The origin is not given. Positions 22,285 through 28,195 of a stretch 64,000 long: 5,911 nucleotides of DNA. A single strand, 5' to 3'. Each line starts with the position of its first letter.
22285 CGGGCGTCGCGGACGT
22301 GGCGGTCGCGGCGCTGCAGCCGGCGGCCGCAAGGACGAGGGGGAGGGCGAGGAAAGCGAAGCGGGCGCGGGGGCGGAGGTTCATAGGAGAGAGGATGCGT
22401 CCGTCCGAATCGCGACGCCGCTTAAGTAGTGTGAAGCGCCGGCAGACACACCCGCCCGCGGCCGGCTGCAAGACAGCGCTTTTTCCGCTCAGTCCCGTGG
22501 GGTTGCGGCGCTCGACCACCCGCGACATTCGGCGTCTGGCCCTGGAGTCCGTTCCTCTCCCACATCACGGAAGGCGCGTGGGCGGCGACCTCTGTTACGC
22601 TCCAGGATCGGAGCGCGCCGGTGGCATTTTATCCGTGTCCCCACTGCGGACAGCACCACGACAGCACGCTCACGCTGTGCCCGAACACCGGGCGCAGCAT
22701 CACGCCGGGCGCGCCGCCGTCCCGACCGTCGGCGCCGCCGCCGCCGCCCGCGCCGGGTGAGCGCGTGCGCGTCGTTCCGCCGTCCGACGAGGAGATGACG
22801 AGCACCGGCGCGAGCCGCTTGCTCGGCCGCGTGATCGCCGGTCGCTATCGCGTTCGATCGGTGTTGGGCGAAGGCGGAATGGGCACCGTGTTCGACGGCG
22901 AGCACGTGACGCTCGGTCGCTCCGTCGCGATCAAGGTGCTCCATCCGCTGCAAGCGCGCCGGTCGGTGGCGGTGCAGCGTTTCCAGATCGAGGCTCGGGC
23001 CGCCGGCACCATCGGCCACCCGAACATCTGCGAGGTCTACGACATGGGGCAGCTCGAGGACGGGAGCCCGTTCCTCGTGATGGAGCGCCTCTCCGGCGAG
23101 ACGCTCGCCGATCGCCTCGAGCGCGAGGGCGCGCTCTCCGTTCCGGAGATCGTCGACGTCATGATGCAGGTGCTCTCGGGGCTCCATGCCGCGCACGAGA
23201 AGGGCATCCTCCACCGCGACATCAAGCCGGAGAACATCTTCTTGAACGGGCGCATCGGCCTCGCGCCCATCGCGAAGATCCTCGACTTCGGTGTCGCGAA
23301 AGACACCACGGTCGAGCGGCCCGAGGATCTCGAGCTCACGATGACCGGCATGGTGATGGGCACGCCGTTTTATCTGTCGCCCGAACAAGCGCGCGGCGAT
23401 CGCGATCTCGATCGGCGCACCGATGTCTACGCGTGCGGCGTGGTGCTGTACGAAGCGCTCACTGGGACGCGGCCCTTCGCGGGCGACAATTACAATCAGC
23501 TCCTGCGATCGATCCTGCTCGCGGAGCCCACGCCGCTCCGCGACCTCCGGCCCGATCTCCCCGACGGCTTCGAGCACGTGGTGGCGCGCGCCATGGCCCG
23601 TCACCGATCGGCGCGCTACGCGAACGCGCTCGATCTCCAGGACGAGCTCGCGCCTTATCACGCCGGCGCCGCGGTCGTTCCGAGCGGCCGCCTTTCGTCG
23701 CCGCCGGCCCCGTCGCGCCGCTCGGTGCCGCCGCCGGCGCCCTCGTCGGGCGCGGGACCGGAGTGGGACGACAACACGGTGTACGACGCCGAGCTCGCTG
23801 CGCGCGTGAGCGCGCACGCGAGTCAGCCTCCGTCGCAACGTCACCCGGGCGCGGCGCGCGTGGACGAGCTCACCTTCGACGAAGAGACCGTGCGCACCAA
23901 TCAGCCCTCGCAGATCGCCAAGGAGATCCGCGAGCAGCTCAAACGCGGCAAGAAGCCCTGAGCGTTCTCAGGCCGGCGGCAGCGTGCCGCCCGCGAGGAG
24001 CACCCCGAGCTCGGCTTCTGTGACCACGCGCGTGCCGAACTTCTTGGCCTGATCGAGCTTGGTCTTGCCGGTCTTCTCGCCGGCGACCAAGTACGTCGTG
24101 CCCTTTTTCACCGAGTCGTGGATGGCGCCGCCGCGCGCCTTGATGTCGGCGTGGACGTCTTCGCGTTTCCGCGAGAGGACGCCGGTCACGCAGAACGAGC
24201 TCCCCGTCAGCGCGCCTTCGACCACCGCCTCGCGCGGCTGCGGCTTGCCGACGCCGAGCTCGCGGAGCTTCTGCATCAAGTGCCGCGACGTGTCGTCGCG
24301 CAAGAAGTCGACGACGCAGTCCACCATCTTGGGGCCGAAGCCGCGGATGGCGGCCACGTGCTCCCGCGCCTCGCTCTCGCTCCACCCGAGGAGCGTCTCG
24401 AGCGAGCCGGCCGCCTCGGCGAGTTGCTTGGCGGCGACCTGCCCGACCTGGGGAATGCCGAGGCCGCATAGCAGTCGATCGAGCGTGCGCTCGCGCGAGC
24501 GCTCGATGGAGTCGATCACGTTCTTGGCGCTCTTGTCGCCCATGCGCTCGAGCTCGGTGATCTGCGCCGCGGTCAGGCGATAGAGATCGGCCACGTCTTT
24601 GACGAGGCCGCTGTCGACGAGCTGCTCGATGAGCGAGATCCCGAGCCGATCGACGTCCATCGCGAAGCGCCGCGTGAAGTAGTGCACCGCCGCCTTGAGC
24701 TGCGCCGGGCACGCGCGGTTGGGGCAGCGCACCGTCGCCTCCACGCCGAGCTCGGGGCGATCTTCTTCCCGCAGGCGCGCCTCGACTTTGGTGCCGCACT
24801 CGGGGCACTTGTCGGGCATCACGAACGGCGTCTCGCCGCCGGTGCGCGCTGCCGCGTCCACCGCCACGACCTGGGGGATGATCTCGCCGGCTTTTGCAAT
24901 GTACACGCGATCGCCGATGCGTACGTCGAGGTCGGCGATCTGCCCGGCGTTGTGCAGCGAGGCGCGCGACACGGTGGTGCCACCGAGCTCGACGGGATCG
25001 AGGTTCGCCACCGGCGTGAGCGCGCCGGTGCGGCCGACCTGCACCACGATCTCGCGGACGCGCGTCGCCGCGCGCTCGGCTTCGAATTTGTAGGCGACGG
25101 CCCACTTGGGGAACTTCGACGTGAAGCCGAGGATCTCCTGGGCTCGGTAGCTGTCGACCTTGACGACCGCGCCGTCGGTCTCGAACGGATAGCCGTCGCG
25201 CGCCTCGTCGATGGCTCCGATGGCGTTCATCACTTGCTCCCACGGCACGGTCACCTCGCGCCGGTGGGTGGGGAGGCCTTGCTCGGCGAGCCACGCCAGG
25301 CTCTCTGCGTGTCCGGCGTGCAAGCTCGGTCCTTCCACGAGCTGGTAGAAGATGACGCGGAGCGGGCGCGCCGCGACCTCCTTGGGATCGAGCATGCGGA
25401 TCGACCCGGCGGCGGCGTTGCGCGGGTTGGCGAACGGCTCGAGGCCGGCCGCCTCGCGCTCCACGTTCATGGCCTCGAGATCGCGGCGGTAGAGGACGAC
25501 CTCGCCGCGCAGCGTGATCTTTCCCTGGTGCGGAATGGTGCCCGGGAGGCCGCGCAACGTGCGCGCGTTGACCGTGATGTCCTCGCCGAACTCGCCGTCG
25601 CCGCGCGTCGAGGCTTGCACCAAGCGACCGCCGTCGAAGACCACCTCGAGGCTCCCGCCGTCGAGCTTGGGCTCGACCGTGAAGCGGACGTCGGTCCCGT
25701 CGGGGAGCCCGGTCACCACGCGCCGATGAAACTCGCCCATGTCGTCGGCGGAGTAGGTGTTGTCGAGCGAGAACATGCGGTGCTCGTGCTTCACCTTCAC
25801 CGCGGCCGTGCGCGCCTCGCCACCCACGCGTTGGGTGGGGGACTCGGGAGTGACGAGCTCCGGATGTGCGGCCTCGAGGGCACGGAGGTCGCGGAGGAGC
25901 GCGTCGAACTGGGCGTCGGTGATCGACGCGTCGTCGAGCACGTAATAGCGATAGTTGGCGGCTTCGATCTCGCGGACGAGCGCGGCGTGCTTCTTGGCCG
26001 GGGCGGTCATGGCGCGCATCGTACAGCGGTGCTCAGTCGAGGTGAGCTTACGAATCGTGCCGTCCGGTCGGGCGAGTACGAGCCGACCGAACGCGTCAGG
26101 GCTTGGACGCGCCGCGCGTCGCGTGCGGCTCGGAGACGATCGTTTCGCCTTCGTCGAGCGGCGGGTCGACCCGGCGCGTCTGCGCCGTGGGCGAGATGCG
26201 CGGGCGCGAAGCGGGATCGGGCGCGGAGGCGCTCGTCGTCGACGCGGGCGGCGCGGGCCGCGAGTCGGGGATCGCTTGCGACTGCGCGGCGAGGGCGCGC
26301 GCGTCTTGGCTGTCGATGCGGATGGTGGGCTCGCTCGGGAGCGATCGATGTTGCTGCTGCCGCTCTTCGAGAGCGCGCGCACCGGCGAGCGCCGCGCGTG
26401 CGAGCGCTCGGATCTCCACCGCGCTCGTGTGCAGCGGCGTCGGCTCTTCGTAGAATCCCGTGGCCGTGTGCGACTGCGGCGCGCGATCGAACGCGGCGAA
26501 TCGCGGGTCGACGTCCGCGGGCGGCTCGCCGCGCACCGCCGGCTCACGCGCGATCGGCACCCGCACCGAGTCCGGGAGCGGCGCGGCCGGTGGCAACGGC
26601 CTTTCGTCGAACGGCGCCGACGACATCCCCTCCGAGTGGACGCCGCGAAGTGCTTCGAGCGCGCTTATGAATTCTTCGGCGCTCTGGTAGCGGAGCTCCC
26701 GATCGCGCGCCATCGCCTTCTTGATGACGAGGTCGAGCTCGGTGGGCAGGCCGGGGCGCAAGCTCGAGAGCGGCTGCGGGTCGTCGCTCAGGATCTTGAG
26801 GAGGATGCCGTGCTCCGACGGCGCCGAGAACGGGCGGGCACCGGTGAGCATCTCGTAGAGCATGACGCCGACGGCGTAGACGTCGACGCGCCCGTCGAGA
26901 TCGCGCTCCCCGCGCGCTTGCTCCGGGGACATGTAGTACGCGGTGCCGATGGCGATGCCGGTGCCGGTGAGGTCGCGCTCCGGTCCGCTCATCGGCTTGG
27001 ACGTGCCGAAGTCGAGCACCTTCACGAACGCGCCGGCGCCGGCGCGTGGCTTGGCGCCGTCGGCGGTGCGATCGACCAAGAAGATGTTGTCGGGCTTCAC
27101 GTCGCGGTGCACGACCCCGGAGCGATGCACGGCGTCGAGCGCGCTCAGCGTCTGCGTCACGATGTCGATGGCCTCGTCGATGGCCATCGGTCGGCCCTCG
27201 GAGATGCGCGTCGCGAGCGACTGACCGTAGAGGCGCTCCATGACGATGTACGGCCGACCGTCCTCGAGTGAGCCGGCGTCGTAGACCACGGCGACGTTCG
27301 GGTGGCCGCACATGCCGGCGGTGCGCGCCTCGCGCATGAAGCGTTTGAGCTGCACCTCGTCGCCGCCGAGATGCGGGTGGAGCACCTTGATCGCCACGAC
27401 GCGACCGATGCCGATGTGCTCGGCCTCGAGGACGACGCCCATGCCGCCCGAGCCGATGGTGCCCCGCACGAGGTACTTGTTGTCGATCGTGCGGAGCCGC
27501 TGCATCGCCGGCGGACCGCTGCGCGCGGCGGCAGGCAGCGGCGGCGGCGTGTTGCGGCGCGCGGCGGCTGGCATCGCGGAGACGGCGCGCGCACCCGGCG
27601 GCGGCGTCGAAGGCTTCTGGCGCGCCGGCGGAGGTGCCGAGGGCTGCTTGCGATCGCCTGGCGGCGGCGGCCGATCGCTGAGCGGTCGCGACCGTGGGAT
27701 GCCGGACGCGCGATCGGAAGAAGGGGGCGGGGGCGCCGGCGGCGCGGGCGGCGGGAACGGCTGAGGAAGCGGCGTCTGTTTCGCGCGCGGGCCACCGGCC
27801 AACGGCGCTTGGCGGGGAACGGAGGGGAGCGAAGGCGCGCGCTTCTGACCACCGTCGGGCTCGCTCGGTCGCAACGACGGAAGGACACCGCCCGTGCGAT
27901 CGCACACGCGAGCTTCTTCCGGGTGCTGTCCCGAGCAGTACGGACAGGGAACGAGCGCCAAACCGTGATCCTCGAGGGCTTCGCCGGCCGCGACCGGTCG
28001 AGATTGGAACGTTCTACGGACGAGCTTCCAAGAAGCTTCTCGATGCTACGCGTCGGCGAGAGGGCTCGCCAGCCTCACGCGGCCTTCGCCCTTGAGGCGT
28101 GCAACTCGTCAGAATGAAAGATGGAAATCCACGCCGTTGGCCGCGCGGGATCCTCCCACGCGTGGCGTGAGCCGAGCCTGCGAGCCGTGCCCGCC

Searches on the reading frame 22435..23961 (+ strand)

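Call 10: search_protein_families(library=pfam, proteins=[window:22435-23961:+], max_evalue=0.001)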
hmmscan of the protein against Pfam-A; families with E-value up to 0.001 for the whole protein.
window:22435-23961:+ (508 aa): 4 families
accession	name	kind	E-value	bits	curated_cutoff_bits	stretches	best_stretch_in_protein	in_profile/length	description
PF00069.31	Pkinase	-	6.2e-45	154.1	31.7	1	138-361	1-210/263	Protein kinase domain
PF07714.23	PK_Tyr_Ser-Thr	-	3.7e-26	92.4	23.1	1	141-360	4-217/258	Protein tyrosine and serine/threonine kinase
PF03109.22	ABC1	-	4e-05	23.3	22.9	0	213-296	144-222/244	ABC1 atypical kinase-like domain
PF01636.29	APH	-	9.1e-05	22.8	23.2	0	182-253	39-110/239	Phosphotransferase enzyme family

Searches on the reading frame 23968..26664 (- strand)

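Call 10: search_protein_families(library=pfam, proteins=[window:23968-26664:-], max_evalue=0.001)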
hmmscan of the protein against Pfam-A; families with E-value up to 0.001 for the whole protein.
window:23968-26664:- (898 aa): 8 families
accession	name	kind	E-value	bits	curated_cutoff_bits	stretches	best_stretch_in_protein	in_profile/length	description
PF01653.23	DNA_ligase_aden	-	3e-75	253.5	27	1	289-530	5-253/253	NAD-dependent DNA ligase adenylation domain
PF03120.22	DNA_ligase_OB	-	5.9e-33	113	32.9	1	534-610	2-78/79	NAD-dependent DNA ligase OB-fold domain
PF00533.33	BRCT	-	1.2e-11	45.1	21.3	1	816-886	3-74/78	BRCA1 C Terminus (BRCT) domain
PF12826.13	HHH_2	-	1.7e-11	44.5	27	1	730-796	1-63/64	Helix-hairpin-helix motif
PF14520.12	HHH_5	-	3.1e-10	40.8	27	1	670-721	6-56/57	Helix-hairpin-helix domain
PF12738.14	PTCB-BRCT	-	9.8e-07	29.1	22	1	824-882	3-60/63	twin BRCT domain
PF22745.1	Nlig-Ia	-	4.7e-06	27.6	27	1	232-273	12-53/92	DNA ligase-like, N-terminal NAD+-binding domain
PF03119.21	DNA_ligase_ZBD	-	8.9e-06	25.9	25.8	1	619-654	1-27/27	NAD-dependent DNA ligase C4 zinc finger domain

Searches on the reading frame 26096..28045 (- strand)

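Call 10: search_protein_families(library=pfam, proteins=[window:26096-28045:-], max_evalue=0.001)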
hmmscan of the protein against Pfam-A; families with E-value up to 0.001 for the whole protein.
window:26096-28045:- (649 aa): 2 families
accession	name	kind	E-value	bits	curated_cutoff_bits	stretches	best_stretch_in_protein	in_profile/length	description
PF00069.31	Pkinase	-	1.6e-42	146.2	31.7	1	193-453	3-252/263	Protein kinase domain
PF07714.23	PK_Tyr_Ser-Thr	-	4.7e-23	82.2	23.1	1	196-453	6-249/258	Protein tyrosine and serine/threonine kinase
